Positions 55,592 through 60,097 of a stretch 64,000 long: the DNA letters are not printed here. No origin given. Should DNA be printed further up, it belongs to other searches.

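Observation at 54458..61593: Compact atypical type VII-like secretion module lacking all canonical membrane partners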

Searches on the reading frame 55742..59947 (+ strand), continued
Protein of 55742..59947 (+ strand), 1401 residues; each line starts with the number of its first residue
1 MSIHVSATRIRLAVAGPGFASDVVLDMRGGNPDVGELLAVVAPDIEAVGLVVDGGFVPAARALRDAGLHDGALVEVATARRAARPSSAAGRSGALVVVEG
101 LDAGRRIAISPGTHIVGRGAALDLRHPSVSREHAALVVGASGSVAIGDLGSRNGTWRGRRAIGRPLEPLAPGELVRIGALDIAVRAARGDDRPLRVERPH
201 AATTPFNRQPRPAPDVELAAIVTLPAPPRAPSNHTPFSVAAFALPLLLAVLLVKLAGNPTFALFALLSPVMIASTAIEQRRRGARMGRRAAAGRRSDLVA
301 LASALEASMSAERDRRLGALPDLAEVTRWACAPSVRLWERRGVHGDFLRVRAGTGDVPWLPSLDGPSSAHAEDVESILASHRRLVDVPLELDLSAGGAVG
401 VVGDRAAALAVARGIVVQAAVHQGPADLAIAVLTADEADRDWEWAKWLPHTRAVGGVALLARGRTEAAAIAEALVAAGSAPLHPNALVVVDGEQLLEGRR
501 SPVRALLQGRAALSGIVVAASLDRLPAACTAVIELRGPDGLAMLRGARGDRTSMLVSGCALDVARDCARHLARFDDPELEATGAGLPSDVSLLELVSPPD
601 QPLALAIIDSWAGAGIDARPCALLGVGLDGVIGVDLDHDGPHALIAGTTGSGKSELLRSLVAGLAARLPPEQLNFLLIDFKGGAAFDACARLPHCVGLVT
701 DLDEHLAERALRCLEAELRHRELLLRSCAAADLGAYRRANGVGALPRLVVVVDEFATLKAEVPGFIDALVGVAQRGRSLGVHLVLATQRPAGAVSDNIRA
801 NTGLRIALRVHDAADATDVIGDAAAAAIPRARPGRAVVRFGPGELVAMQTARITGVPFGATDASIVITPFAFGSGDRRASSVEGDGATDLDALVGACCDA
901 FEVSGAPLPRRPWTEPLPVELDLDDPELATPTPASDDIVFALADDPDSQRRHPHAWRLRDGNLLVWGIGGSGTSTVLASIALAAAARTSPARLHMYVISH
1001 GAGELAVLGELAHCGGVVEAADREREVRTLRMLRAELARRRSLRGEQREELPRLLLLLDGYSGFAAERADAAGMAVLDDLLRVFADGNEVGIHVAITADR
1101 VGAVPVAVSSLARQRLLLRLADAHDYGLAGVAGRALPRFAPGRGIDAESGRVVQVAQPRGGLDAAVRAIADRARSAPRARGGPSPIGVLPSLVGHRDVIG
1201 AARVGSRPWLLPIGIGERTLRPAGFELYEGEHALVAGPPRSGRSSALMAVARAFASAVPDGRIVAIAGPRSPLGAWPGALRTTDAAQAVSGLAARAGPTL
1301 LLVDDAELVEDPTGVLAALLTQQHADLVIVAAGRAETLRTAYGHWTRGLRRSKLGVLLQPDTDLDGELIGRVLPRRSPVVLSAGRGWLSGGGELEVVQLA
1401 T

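Call 19: find_encoding_contigs(protein=P0013, flank=10000, max_places=2)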
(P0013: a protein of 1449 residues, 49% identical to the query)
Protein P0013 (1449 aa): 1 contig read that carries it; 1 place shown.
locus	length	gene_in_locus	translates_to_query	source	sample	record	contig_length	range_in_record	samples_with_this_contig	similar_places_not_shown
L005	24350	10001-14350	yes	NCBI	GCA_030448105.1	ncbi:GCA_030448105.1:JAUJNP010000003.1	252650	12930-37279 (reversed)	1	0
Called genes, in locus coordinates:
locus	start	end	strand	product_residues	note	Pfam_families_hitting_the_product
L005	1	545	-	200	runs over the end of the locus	PF00583:Acetyltransf_1, PF13673:Acetyltransf_10, PF13508:Acetyltransf_7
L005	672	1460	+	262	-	PF01575:MaoC_dehydratas (faint)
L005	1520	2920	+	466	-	PF13620:CarboxypepD_reg (weak), PF02653:BPD_transp_2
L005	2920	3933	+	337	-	PF02653:BPD_transp_2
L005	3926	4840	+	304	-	PF00005:ABC_tran, PF13304:AAA_21 (faint), PF12399:BCA_ABC_TP_C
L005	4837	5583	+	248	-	PF00005:ABC_tran, PF02463:SMC_N (faint), PF13304:AAA_21 (faint)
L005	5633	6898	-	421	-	PF13433:Peripla_BP_5, PF13458:Peripla_BP_6, PF01094:ANF_receptor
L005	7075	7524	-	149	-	PF00903:Glyoxalase, PF18029:Glyoxalase_6 (weak)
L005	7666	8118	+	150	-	PF07366:SnoaL, PF12680:SnoaL_2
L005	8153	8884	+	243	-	PF00583:Acetyltransf_1 (weak), PF13508:Acetyltransf_7 (weak)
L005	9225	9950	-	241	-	PF06778:Chlor_dismutase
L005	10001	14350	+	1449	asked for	PF00498:FHA, PF16697:Yop-YscD_cpl (weak), PF01580:FtsK_SpoIIIE, PF05729:NACHT (faint), PF13401:AAA_22 (faint), PF13481:AAA_25 (faint), PF25199:nSTAND_NTPase5 (faint), PF01580:FtsK_SpoIIIE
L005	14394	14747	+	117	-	-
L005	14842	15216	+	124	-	-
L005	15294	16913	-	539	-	PF00118:Cpn60_TCP1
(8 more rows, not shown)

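Call 32: find_related_loci(query=A1, collection=genome_contigs, flank=10000)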
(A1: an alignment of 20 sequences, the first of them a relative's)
Query A1 (1401 aa) in genome_contigs; peptide patterns used: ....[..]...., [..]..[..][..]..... (x = any residue, [..] = any of these).
600 stretches matched a pattern (row limit reached: there are more); 594 encode a relative of the query (tblastn E <= 1e-3); the best 80 are kept; 80 distinct loci.
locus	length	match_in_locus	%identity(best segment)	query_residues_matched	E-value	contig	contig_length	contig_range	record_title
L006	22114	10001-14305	48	25-1400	0e+0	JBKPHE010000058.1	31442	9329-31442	MAG: Actinomycetota bacterium isolate HAY_GB_MAG_00018 HAY_GB_000000365725, whole genome shotgun sequence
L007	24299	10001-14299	47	25-1400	0e+0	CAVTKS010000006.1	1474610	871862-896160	MAG: uncultured Acidimicrobiales bacterium isolate MFD06742.bin.1.182 genome assembly, contig: contig_4652, whole genome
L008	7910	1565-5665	48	63-1400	0e+0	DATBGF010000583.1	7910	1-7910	MAG TPA_asm: Acidimicrobiales bacterium isolate SMAG_U3830 k141_3268002, whole genome shotgun sequence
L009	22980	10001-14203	46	21-1400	0e+0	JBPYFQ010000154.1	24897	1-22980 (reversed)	MAG: Solirubrobacteraceae bacterium isolate Bin.011.fastaField_pasture_P4 k127_5690568, whole genome shotgun sequence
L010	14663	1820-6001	45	25-1400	0e+0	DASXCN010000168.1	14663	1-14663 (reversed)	MAG TPA_asm: Solirubrobacteraceae bacterium isolate SMAG_U5061 k141_2186493, whole genome shotgun sequence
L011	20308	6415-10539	46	7-1400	0e+0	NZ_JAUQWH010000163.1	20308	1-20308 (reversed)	Actinoplanes sp. RD1 163, whole genome shotgun sequence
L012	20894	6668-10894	38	10-1401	0e+0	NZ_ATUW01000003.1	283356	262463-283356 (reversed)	Winkia neuii subsp. neuii DSM 8576 G437DRAFT_scaffold00003.3_C, whole genome shotgun sequence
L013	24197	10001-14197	45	21-1401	0e+0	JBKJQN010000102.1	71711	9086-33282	MAG: Mycobacteriales bacterium isolate ant_bin.50 S1Ck117_2039445_flag_1_multi_19.0000_len_71711, whole genome shotgun s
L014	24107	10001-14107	40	62-1400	0e+0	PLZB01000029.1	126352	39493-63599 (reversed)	MAG: Acidimicrobiaceae bacterium isolate palsa_743 73.20120700_P3D.200_contig_23996, whole genome shotgun sequence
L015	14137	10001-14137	47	25-1368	0e+0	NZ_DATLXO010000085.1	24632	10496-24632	MAG: Iamia sp. isolate SMAG_U13248 k141_239965, whole genome shotgun sequence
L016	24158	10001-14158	42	10-1401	0e+0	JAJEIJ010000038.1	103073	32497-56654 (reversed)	MAG: Acidimicrobiia bacterium isolate p16x65bins.37 k141_713384, whole genome shotgun sequence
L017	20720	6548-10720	39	40-1401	0e+0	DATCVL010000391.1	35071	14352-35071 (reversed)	MAG TPA_asm: Microlunatus sp. isolate SMAG_U7384 k141_224651, whole genome shotgun sequence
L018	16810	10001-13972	42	115-1398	0e+0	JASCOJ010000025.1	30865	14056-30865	Microbacteriaceae bacterium PS02332 NODE_25_length_30865_cov_29.637419, whole genome shotgun sequence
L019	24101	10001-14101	40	73-1398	0e+0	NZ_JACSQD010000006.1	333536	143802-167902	Arthrobacter gallicola strain Sa2CUA1 NODE_6_length_333536_cov_38.472010, whole genome shotgun sequence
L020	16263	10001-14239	39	8-1398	0e+0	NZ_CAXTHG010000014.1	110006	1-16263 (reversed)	MAG: uncultured Friedmanniella sp. isolate public_SRR11456914_metawrap_bin.8 public_SRR11456914_metawrap_bin.8_14, whole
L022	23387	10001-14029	39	50-1400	0e+0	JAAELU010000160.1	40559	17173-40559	MAG: bacterium isolate Bpl_13 BplG_CONTIG1085760, whole genome shotgun sequence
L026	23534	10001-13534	43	206-1399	0e+0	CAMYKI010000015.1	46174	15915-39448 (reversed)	MAG: uncultured Acidimicrobiaceae bacterium isolate FCS_M_Acidobacteriota_18 genome assembly, contig: scaffold_545, whol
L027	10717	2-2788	46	493-1400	0e+0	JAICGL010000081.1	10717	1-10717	MAG: Acidimicrobiia bacterium isolate CF_bin.45 k141_3062337_length_10717_cov_8.0000, whole genome shotgun sequence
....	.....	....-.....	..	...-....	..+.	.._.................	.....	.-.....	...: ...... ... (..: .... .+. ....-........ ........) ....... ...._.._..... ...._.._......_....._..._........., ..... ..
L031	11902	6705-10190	43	237-1400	0e+0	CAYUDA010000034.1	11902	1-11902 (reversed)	MAG TPA_asm: uncultured Acidimicrobiaceae bacterium isolate SRP185410_co2_234 genome assembly, contig: NODE_6886_length_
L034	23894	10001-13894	40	82-1401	0e+0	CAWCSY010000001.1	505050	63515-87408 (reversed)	MAG: uncultured Microthrixaceae bacterium isolate MFD05442.bin.2.318 genome assembly, contig: contig_13770, whole genome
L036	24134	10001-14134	40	18-1386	0e+0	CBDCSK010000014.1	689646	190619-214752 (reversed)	MAG: Candidatus Aldehydirespirator sp. isolate 158ad01d-a0e1-4362-9a4e-647a92b6262f genome assembly, contig: contig_14,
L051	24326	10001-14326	33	27-1401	2e-158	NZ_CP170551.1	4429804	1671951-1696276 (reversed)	Herbiconiux sp. UC225_62 chromosome, complete genome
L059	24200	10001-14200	32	62-1399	2e-155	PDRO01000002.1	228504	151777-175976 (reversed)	MAG: Actinomycetales bacterium isolate DOLZORAL124_66_36 DolZOral124_scaffold_6, whole genome shotgun sequence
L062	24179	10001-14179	35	68-1401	3e-155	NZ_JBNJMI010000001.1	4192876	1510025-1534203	Streptomyces sp. CA-250714 MDNA_WGS_059_2, whole genome shotgun sequence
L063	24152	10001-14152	36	58-1400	3e-154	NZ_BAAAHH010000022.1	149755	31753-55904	Actinocorallia libanotica strain JCM 10696 sequence022, whole genome shotgun sequence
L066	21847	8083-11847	34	54-1267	2e-153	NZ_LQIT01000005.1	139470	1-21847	Mycobacterium sp. GA-2829 GCID_NTM_00013_NODE_13.ctg_1, whole genome shotgun sequence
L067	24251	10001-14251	43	21-1401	0e+0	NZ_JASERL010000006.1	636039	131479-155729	Streptomyces sp. KL109B accn-1883.2223.con.0006, whole genome shotgun sequence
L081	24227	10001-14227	32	54-1400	1e-150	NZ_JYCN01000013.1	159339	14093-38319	Arthrobacter sp. SPG23 SPG23_c13, whole genome shotgun sequence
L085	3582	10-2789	46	411-1401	4e-174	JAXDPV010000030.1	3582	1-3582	MAG: Actinomycetota bacterium isolate BP_72 scaffold_475692, whole genome shotgun sequence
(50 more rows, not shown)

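Call 41: search_protein_families(library=pfam, proteins=[L012:2560-5397:+, L012:5398-6657:+, L051:1317-3701:+, L059:201-1433:+, L036:14210-15049:+, L081:9108-9812:+, L063:86-2932:-, L007:19495-20826:+, L007:18353-19498:+, L006:20666-21337:+], max_evalue=0.01)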
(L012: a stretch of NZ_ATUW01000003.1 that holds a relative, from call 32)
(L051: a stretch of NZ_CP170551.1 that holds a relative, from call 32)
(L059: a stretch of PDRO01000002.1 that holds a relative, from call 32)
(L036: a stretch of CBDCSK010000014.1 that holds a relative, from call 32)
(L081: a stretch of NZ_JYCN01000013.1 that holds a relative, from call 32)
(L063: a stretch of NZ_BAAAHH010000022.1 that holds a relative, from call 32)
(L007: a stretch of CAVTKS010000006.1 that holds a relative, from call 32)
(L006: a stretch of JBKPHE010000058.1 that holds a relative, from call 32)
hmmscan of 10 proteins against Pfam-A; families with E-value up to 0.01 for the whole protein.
L012:2560-5397:+ (945 aa): 0 families

L012:5398-6657:+ (419 aa): 1 family
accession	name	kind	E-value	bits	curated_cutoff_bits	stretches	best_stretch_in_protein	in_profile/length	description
PF00532.27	Peripla_BP_1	-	0.00011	22.2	22.2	1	51-142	3-85/281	Periplasmic binding proteins and sugar binding domain of LacI family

L051:1317-3701:+ (794 aa): 1 family
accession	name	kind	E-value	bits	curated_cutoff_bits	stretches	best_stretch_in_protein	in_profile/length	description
PF01841.26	Transglut_core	-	1.2e-18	67.8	23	1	464-586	2-108/108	Transglutaminase-like superfamily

L059:201-1433:+ (410 aa): 1 family
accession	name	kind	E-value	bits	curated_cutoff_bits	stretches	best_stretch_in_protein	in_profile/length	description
PF01882.25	DUF58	-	1e-10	41.6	23.4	1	223-310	2-94/216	Protein of unknown function DUF58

L036:14210-15049:+ (279 aa): 2 families
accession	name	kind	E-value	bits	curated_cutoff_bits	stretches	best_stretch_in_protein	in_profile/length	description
PF00378.25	ECH_1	-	4.2e-50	170.9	27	1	26-278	2-250/251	Enoyl-CoA hydratase/isomerase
PF16113.10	ECH_2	-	2.1e-25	90.4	27.2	1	31-218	2-188/335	Enoyl-CoA hydratase/isomerase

L081:9108-9812:+ (234 aa): 0 families

L063:86-2932:- (948 aa): 1 family
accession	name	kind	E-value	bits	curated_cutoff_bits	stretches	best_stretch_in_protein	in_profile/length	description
PF03704.23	BTAD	-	3.6e-05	24.6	22.1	1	812-910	19-113/146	Bacterial transcriptional activator domain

L007:19495-20826:+ (443 aa): 2 families
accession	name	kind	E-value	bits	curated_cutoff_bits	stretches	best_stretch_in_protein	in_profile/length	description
PF00437.27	T2SSE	-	1.2e-33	116.7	24.9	1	87-357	6-264/370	Type II/IV secretion system protein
PF00009.33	GTP_EFTU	-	0.00035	20.6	26.5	1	215-256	4-45/188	Elongation factor Tu GTP binding domain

L007:18353-19498:+ (381 aa): 0 families

L006:20666-21337:+ (223 aa): 1 family
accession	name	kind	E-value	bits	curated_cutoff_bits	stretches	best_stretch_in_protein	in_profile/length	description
PF08666.17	SAF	-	3.2e-06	28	21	1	61-118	2-58/63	SAF domain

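Call 80: search_protein_families(library=pfam, proteins=[L022:14029-15543:+, L026:13441-14994:+, L031:10094-11602:+, L059:14708-16285:+, L051:14828-15904:+, L066:12677-13789:+, L027:2692-4476:+, L009:15312-16673:-, L010:6683-8242:-], max_evalue=0.01)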
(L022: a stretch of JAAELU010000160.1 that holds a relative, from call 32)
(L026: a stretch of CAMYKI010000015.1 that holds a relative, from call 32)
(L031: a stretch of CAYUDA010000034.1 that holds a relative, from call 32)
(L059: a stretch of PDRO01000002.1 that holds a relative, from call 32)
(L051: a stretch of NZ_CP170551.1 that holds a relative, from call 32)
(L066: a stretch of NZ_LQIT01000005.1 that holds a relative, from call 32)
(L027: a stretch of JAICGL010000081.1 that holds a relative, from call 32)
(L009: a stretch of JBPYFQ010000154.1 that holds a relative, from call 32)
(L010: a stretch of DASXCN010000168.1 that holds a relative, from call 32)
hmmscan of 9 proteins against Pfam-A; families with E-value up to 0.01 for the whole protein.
L022:14029-15543:+ (504 aa): 2 families
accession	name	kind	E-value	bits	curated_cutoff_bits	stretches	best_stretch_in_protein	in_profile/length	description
PF06259.18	Abhydrolase_8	-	5.6e-34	117.8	20.5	1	232-396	1-170/178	Alpha/beta hydrolase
PF12697.13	Abhydrolase_6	-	0.00027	22.1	26.3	1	289-405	25-120/217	Alpha/beta hydrolase family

L026:13441-14994:+ (517 aa): 1 family
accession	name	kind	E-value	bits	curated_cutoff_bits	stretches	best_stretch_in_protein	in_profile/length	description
PF06259.18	Abhydrolase_8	-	9.5e-36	123.5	20.5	1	270-433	1-171/178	Alpha/beta hydrolase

L031:10094-11602:+ (502 aa): 2 families
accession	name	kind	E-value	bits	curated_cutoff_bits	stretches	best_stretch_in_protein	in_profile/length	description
PF06259.18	Abhydrolase_8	-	2e-34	119.2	20.5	1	265-430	1-171/178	Alpha/beta hydrolase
PF00561.26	Abhydrolase_1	-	0.0094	16.1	25.8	0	355-387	55-88/245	alpha/beta hydrolase fold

L059:14708-16285:+ (525 aa): 3 families
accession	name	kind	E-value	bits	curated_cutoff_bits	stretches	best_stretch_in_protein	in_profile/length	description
PF06259.18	Abhydrolase_8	-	3.8e-43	147.7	20.5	1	263-440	6-173/178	Alpha/beta hydrolase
PF12697.13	Abhydrolase_6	-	0.001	20.2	26.3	0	321-409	30-99/217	Alpha/beta hydrolase family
PF12146.15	Hydrolase_4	-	0.0099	15.6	27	0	360-415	60-113/239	Serine aminopeptidase, S33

L051:14828-15904:+ (358 aa): 2 families
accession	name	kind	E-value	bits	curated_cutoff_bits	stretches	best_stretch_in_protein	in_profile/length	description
PF25547.1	WXG100_2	-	6.8e-05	23.3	27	1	11-83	29-99/150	WXG100 like domain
PF06013.18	WXG100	-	0.00022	21.9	27.3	1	8-76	4-72/86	Proteins of 100 residues with WXG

L066:12677-13789:+ (370 aa): 1 family
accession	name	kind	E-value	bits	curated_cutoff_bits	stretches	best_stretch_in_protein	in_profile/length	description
PF06013.18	WXG100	-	0.001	19.7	27.3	1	6-82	4-80/86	Proteins of 100 residues with WXG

L027:2692-4476:+ (594 aa): 1 family
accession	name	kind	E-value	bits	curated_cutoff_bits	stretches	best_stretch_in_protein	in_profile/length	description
PF21725.3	T7SS_signal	-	3.3e-06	27.6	27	1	164-319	84-241/241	Putative T7SS secretion signal domain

L009:15312-16673:- (453 aa): 4 families
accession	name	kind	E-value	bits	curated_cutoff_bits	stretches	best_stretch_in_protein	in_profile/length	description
PF25547.1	WXG100_2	-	1.5e-05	25.5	27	1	20-94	27-105/150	WXG100 like domain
PF06013.18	WXG100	-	3e-05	24.7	27.3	1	18-89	3-76/86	Proteins of 100 residues with WXG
PF12795.12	MscS_porin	-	0.00053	20.1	34.4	1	73-155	80-160/238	Mechanosensitive ion channel porin domain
PF21725.3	T7SS_signal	-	0.0014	19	27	1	13-95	65-146/241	Putative T7SS secretion signal domain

L010:6683-8242:- (519 aa): 2 families
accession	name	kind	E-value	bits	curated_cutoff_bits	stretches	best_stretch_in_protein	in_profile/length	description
PF06013.18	WXG100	-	6.2e-05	23.6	27.3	1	15-84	3-74/86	Proteins of 100 residues with WXG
PF12795.12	MscS_porin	-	0.0039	17.2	34.4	0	25-130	39-140/238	Mechanosensitive ion channel porin domain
